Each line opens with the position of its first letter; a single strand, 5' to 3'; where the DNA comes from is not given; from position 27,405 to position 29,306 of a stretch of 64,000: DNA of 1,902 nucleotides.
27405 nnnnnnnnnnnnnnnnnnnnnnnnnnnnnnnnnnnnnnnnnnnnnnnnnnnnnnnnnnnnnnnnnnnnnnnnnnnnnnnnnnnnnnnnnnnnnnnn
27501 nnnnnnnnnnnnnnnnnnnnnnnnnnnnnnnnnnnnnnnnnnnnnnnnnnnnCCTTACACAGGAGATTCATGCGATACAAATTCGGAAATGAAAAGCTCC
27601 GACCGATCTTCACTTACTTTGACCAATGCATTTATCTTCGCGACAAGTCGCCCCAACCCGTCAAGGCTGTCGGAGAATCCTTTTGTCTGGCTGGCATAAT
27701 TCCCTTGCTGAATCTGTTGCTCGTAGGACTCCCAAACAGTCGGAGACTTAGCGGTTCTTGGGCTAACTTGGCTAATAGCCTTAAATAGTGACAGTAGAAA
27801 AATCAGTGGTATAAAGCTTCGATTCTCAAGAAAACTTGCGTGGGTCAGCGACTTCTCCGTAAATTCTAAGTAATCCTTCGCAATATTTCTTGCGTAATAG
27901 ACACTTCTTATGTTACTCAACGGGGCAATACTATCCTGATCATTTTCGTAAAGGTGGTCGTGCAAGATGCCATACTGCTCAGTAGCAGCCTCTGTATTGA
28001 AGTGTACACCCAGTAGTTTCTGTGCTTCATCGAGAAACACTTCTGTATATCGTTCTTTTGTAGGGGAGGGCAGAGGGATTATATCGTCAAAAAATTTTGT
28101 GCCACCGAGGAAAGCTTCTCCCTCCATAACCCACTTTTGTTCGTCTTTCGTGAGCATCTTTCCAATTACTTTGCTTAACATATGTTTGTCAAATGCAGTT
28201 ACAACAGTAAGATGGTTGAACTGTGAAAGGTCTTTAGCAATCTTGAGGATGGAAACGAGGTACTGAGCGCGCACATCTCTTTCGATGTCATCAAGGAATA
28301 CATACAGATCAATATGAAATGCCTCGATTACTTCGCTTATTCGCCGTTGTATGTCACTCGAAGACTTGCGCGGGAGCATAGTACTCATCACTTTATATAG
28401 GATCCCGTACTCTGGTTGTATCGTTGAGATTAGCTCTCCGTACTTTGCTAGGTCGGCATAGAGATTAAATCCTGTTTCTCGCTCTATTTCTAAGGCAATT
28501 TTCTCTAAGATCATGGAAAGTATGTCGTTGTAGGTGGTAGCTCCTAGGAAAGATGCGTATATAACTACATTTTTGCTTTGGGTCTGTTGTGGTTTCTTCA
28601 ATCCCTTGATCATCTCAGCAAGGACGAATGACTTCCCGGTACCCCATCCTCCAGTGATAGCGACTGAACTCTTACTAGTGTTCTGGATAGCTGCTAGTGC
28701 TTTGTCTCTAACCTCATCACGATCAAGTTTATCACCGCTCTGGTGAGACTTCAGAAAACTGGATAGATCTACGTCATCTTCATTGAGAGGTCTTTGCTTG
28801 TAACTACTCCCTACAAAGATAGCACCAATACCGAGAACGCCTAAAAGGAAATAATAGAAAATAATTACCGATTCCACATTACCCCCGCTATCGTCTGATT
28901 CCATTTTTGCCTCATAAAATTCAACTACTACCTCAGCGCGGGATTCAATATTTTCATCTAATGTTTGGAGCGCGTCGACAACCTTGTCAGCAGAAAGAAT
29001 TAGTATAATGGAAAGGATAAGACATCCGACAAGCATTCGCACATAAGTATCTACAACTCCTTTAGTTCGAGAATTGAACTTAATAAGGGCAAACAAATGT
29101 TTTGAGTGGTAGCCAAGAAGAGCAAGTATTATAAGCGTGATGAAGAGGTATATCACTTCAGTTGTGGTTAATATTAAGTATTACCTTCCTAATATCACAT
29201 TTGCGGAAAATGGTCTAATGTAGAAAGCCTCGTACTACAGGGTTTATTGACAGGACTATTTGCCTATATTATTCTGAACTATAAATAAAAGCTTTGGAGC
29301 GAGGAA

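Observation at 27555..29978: KAP-family NTPase with N-terminal membrane anchor, divergent from a hyper-acidic DUF1292-like protein, wedged between secA and a GT4/recO operon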

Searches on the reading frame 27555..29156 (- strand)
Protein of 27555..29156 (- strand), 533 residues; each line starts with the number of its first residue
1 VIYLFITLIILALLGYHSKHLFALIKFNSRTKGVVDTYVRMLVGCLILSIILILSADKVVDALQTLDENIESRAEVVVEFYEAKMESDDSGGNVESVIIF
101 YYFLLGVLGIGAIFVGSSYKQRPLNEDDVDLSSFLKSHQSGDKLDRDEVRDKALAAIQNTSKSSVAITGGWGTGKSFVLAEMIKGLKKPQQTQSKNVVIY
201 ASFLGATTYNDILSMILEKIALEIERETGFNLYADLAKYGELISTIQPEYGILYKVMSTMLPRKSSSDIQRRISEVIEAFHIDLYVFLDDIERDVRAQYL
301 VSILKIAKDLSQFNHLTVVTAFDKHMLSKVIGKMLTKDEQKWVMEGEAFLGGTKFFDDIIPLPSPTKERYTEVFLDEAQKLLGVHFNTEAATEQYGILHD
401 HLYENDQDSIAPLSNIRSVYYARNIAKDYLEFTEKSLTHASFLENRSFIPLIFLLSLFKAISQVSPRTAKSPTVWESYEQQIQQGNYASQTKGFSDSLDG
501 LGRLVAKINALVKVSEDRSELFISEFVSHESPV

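Call 3: search_protein_families(library=pfam, proteins=[window:27555-29156:-], max_evalue=0.1)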
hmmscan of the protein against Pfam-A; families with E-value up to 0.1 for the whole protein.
window:27555-29156:- (533 aa): 13 families
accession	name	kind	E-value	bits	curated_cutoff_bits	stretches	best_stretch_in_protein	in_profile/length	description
PF07693.20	KAP_NTPase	-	2.9e-16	60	20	1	159-343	17-208/293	KAP family P-loop domain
PF13191.12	AAA_16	-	6e-05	24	32.6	1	151-293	10-143/167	AAA ATPase domain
PF13401.12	AAA_22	-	8.6e-05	23.3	27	1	161-293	4-95/130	AAA domain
PF09848.15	SLFN-g3_helicase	-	0.0015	18.3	24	0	164-202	3-41/354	Schlafen group 3, DNA/RNA helicase domain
PF13245.12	AAA_19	-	0.0039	17.8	25.1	1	156-199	4-46/134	AAA domain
PF12775.13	AAA_7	-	0.0041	17.1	25.8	1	147-219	18-88/181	P-loop containing dynein motor region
PF24883.2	NPHP3_N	-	0.01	16.4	24.8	1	158-223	17-78/164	Nephrocystin 3, N-terminal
PF13173.12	AAA_14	-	0.013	15.9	27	0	164-210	4-44/129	AAA domain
PF20693.3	YobI-ATPase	-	0.023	14.7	27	1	155-188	7-40/363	YobI-like P-loop NTPase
PF07109.17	Mg-por_mtran_C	-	0.025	15.4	27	0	437-484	23-68/97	Magnesium-protoporphyrin IX methyltransferase C-terminus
PF05970.20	PIF1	-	0.027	14.5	25.9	1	147-202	7-58/223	PIF1-like helicase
PF13086.12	AAA_11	-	0.04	14.1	27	0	155-197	8-55/257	AAA domain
PF10412.15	TrwB_AAD_bind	-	0.041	13.2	20.5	1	157-191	10-44/387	Type IV secretion-system coupling protein DNA-binding domain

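Call 4: search_protein_families(library=padloc, proteins=[window:27555-29156:-], max_evalue=1)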
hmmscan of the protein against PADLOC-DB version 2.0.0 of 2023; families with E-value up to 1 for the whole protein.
window:27555-29156:- (533 aa): 12 families
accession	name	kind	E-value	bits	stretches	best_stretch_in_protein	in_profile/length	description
PDLC02361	PifA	-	2.5e-10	37.6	1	153-395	31-286/720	PifA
PDLC04958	PDC-S20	-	4.4e-07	27.6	1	157-278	23-135/458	-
PDLC05031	PDC-S49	-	8.3e-07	26.2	1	164-293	26-143/624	-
PDLC04957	PDC-S20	-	3.4e-06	24.8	1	142-193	6-61/446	-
PDLC04959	PDC-S20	-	8.8e-05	20.2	2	141-188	18-66/464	-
PDLC05030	PDC-S49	-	0.00018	18.4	1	164-220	22-81/629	-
PDLC05029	PDC-S49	-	0.0011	15.8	1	159-218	20-74/619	-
PDLC04956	PDC-S20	-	0.0028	15.1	1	139-227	9-95/450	-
PDLC02210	QatA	-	0.003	14.1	1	163-226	33-93/593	-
PDLC02372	Nhi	-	0.0048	13.6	1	156-190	193-227/470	-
PDLC01940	CARF8--CARF_CSX16_TM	-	0.012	12.7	1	2-54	129-182/390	-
PDLC04140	mad8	-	0.024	12.2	1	162-280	27-114/314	mads_8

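Call 5: search_protein_families(library=ncbifam, proteins=[window:27555-29156:-], max_evalue=1)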
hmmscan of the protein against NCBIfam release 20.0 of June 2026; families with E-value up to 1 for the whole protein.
window:27555-29156:- (533 aa): 7 families
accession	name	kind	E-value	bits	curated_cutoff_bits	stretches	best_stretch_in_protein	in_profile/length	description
TIGR01447.1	recD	equivalog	0.0023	16.6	310.15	1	151-196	154-197/597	exodeoxyribonuclease V subunit alpha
TIGR02928.1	TIGR02928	subfamily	0.0029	16.5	181.3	1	155-250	33-128/366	orc1/cdc6 family replication initiation protein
TIGR01448.2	helicase_RecD2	equivalog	0.0044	15.2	500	1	126-191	297-360/713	SF1B family DNA helicase RecD2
NF040882.1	cfpA_ASD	equivalog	0.0095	14.8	500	1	205-301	431-524/605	cytoplasmic filament protein CfpA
NF045788.1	Omp38Acinit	equivalog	0.012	14.7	500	1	266-317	223-274/354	outer membrane protein Omp38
NF006505.0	PRK08939.1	equivalog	0.013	14.8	228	1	145-203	135-195/306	primosomal protein DnaI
NF038181.1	reg_ATPase_IniR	equivalog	0.31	9.3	750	1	152-191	7-48/827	isoniazid response ATPase/transcriptional regulator IniR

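Call 9: find_homologous_proteins(query=window:27558-29156:-, max_evalue=0.001)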
Query seq(533 aa) (533 aa): 1 proteins with E <= 0.001 among 8000 candidates.
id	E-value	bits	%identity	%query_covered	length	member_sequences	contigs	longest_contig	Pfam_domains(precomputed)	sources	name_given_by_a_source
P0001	0.0e+0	1159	100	100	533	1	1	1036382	PF07693.21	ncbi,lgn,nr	ncbi:MAG: P-loop NTPase fold protein [Candidatus Dojkabacteria bacterium]|nr:MAG: P-loop NTPase fold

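Call 18: find_encoding_contigs(protein=P0001, flank=10000, max_places=5)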
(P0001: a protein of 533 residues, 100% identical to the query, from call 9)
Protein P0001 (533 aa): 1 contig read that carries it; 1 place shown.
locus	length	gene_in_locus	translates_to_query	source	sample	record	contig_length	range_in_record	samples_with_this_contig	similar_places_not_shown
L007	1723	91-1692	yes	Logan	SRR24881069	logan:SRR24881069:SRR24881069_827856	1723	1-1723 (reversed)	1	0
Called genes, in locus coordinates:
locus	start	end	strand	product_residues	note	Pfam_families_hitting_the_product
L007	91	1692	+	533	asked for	PF07693:KAP_NTPase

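Call 23: search_protein_representatives(protein=P0001)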
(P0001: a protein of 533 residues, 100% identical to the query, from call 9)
Query: 533 residues. Proteins with E-value up to 0.001 (for the whole library): 174; up to 1e-10: 4; up to 1e-30: 2. The best 150 are listed.
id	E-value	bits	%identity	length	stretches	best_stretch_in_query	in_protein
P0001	0.0e+00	1159.0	100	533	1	1-533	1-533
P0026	1.8e-53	198.7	37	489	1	125-500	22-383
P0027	4.2e-19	85.3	30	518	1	164-369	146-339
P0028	5.3e-12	61.9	23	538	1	98-379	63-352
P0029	5.4e-10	55.3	26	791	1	107-402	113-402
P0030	5.4e-10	55.3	24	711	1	145-332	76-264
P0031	1.7e-09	53.6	27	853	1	98-382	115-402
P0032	4.1e-09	52.3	28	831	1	106-342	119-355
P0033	4.9e-09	52.1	31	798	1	165-395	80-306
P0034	5.6e-09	51.9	25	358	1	137-325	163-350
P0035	6.8e-08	48.3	26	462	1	151-410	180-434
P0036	9.3e-08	47.9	27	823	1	162-386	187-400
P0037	9.5e-08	47.9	26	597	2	159-460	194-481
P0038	1.1e-07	47.6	28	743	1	141-339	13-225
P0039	2.0e-07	46.8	24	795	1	144-341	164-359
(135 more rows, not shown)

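Call 28: find_related_loci(query=A2, collection=genome_contigs, flank=8000)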
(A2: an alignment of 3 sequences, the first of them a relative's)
Query A2 (533 aa) in genome_contigs; peptide patterns used: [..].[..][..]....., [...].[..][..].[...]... (x = any residue, [..] = any of these).
82 stretches matched a pattern; 5 encode a relative of the query (tblastn E <= 1e-3); 5 distinct loci.
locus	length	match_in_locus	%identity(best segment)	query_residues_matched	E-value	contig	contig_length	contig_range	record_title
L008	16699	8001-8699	25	137-384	1e-10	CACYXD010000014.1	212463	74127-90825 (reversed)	MAG: uncultured Prevotellaceae bacterium isolate RUG12354 genome assembly, contig: RUG12354_asm_14, whole genome shotgun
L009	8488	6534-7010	26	164-332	6e-10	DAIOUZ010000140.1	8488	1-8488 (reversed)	MAG TPA_asm: Candidatus Limiplasma sp. isolate CTOTU17551 NODE_1550_length_8488_cov_2.564449, whole genome shotgun seque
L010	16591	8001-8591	26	133-332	1e-9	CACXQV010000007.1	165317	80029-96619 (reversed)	MAG: uncultured Bacteroidia bacterium isolate RUG11511 genome assembly, contig: RUG11511_asm_7, whole genome shotgun seq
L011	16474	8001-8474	20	165-331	5e-5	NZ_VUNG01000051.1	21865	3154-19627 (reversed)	Hallella mizrahii strain LKV-178-WT-2A seq51, whole genome shotgun sequence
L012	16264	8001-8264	26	101-188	9e-5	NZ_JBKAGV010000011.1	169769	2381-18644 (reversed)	MAG: Pikeienuella sp. isolate Ske_MAG7 Ske_MAG7_0011, whole genome shotgun sequence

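Call 29: find_related_loci(query=A2, collection=viral_contigs, flank=8000)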
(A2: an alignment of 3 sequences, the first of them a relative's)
Query A2 (533 aa) in viral_contigs; peptide patterns used: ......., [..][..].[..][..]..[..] (x = any residue, [..] = any of these).
232 stretches matched a pattern, but none encodes a relative of the query by tblastn (E <= 1e-3).

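Call 30: find_homologous_proteins(query=A2, max_evalue=0.00001)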
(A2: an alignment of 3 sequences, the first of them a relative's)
Query A2 (3 sequences) (533 aa, profile of the alignment): 4 proteins with E <= 0.00001 among 8000 candidates.
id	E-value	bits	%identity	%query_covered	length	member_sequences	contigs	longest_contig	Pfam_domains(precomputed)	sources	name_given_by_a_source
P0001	8.2e-221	753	100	100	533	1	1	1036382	PF07693.21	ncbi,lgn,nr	ncbi:MAG: P-loop NTPase fold protein [Candidatus Dojkabacteria bacterium]|nr:MAG: P-loop NTPase fold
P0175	2.1e-12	65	25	41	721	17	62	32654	PF07693.21,PF13401.13,PF13191.13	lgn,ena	-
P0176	5.6e-12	64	24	33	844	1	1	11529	PF07693.21,PF20693.4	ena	-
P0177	2.7e-7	48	25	48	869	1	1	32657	PF07693.21,PF13401.13,PF13191.13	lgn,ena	-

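Call 31: find_encoding_contigs(protein=P0026, flank=10000, max_places=4)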
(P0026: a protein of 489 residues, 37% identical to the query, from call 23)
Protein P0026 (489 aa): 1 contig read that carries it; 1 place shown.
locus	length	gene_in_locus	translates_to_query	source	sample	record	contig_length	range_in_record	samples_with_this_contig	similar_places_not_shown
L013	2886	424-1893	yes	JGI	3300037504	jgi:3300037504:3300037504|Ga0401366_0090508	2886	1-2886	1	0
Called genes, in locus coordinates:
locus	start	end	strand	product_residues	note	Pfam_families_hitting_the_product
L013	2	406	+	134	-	?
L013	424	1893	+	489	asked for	PF07693:KAP_NTPase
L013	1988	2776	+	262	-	PF18916:Lycopene_cyc (weak)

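Call 32: find_encoding_contigs(protein=P0027, flank=10000, max_places=4)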
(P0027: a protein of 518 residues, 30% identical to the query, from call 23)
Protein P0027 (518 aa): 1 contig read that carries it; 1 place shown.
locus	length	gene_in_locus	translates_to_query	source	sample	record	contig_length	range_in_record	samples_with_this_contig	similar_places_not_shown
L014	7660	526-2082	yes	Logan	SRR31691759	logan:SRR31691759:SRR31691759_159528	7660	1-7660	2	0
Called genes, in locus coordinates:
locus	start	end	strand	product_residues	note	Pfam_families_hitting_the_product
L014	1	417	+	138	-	?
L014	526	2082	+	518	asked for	PF07693:KAP_NTPase, PF13401:AAA_22 (faint)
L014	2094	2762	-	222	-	PF01386:Ribosomal_L25p, PF14693:Ribosomal_TL5_C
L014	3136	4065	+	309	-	-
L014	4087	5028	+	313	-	-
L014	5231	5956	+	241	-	PF03444:WHD_HrcA (weak), PF01628:HrcA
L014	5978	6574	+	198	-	PF01025:GrpE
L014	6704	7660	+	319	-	?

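Call 57: predict_structure(alignment_id=A4)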
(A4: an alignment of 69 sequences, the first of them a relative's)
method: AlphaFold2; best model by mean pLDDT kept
length: 533 residues; sequences in the alignment: 69
mean_pLDDT: 82.7   pTM: 0.76
mean pLDDT of the five models: 82.7, 81.5, 79.7, 78.7, 77.8
residues with pLDDT >= 90: 248; 70-90: 171; 50-70: 106; < 50: 8
segments of 3 or more residues with pLDDT < 50: none
pLDDT, mean of each block of 10 residues (from residue 1): 66 69 55 64 75 69 60 57 55 68 81 68 69 94 94 93 93 95 94 93 85 93 94 93 72 74 88 95 96 86 94 96 95 96 96 92 94 96 94 94 81 90 94 83 84 92 68 80 77 66 87 79 79 42
secondary structure, 60 per line:
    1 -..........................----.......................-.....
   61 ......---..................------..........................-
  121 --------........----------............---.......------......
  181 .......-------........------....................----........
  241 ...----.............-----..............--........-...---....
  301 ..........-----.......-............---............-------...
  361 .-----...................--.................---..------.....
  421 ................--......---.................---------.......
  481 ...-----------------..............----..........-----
elements in order: H2-27 H32-54 H56-66 H70-87 H94-119 H129-136 H147-158 E162-168 H175-187 E195-202 H209-228 H233-243 H248-260 H266-279 E282-289 H297-310 E316-322 H324-335 H339-350 E358-361 H367-385 H388-402 H416-436 H439-444 H448-464 H474-483 H501-514 H519-528

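Call 59: fold_search(model_id=the predicted structure, library=pdb)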
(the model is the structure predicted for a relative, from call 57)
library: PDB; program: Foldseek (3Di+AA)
matches with E <= 10: 1085; with E <= 0.001: 81
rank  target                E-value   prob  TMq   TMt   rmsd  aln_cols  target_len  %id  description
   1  8hr8_C                7.9e-07  1.00  0.41  0.28  10.4       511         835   13  Structure of heptameric RdrA ring (released 2023-02-01)
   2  8hra_C                2.9e-06  1.00  0.37  0.25  11.7       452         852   13  Structure of heptameric RdrA ring in RNA-loading state (released 2023-02-01)
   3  8hr8_G                3.2e-06  1.00  0.37  0.26  10.9       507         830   13  Structure of heptameric RdrA ring (released 2023-02-01)
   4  8hr8_F                3.7e-06  1.00  0.41  0.29   9.1       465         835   14  Structure of heptameric RdrA ring (released 2023-02-01)
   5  8hr8_A                5.5e-06  1.00  0.42  0.29   8.7       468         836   13  Structure of heptameric RdrA ring (released 2023-02-01)
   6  8fnw_M                6.9e-06  1.00  0.42  0.30   8.6       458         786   13  Structure of RdrA-RdrB complex from Escherichia coli RADAR defense system (released 2023-02-01)
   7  8hrb_A                6.9e-06  1.00  0.40  0.27  11.2       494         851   13  Structure of tetradecameric RdrA ring in RNA-loading state (released 2023-02-01)
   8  4xgc_E                1.3e-05  1.00  0.33  0.43  15.0       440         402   12  Crystal structure of the eukaryotic origin recognition complex (released 2015-04-01)
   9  7jgr_E                1.5e-05  1.00  0.32  0.41  14.8       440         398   13  Structure of Drosophila ORC bound to DNA (84 bp) and Cdc6 (released 2020-09-09)
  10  5uj7_D                1.6e-05  1.00  0.34  0.44  13.5       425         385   14  Structure of the active form of human Origin Recognition Complex ATPase motor module, complex subunitS 1, 4, 5 (released 2017-02-08)
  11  8hr8_H                1.7e-05  1.00  0.38  0.26   9.2       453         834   13  Structure of heptameric RdrA ring (released 2023-02-01)
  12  7jpq_D                1.7e-05  1.00  0.32  0.41  13.1       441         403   11  ORC-O2-5: Human Origin Recognition Complex (ORC) with subunits 2,3,4,5 (released 2020-09-02)
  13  5zr1_A                2.0e-05  1.00  0.31  0.33  13.8       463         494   13  Saccharomyces Cerevisiae Origin Recognition Complex Bound to a 72-bp Origin DNA containing ACS and B1 element (released 2018-07-11)
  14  8hr7_A                2.1e-05  1.00  0.36  0.25  11.9       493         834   13  Structure of RdrA-RdrB complex (released 2023-02-01)
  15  7cte_E                2.1e-05  1.00  0.30  0.41  16.0       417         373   16  Human Origin Recognition Complex, ORC2-5 (released 2021-01-06)
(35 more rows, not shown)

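Call 60: find_related_loci(query=A2, collection=metagenome_contigs, flank=8000)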
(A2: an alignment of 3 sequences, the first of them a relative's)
Query A2 (533 aa) in metagenome_contigs; peptide patterns used: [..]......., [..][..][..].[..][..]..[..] (x = any residue, [..] = any of these).
349 stretches matched a pattern; 13 encode a relative of the query (tblastn E <= 1e-3); 13 distinct loci.
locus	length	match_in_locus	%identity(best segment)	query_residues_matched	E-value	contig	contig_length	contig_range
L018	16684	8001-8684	26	104-333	9e-14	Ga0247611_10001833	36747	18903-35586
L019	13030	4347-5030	26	104-333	9e-14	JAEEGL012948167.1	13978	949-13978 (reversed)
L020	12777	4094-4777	26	104-333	9e-14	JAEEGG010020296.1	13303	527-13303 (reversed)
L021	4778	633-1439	26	112-383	6e-13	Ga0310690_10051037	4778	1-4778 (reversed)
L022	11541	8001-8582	27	127-331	3e-11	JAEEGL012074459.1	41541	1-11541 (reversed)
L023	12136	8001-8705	24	127-384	5e-11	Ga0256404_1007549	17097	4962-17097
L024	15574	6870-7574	24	127-384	2e-10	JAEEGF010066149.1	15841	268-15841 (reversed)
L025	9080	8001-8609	25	163-384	4e-10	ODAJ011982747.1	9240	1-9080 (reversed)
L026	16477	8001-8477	24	164-329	4e-8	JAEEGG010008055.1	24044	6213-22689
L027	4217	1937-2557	20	165-396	1e-7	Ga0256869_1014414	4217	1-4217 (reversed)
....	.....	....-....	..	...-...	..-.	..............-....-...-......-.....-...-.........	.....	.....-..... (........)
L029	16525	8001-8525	21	139-331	4e-6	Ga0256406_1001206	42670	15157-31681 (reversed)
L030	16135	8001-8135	31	158-201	9e-5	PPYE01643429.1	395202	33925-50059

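Call 62: search_protein_families(library=phrogs, proteins=[window:27555-29156:-], max_evalue=1)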
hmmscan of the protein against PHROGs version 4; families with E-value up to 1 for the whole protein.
window:27555-29156:- (533 aa): 7 families
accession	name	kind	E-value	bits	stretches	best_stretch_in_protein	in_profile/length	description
phrog_4740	-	unknown function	5.1e-05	23.4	1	159-233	17-88/627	-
phrog_8614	-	unknown function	0.00032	20.8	1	134-201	13-79/489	-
phrog_325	-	DNA, RNA and nucleotide metabolism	0.0076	15.5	1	148-199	477-524/986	Dda-like helicase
phrog_25471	-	unknown function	0.022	15.8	1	156-201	16-59/162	-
phrog_2107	-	other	0.25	12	0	164-188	5-29/201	thymidylate kinase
phrog_170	-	other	0.25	11.7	1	149-199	79-125/323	PhoH-like phosphate starvation-inducible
phrog_3277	-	DNA, RNA and nucleotide metabolism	0.27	12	1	161-199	9-47/168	DnaC-like helicase loader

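Call 63: search_solved_structures(query=P0001, max_evalue=0.1)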
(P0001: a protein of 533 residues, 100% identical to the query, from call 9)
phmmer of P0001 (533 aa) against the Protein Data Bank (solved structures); distinct sequences matched with E-value up to 0.1: 0.
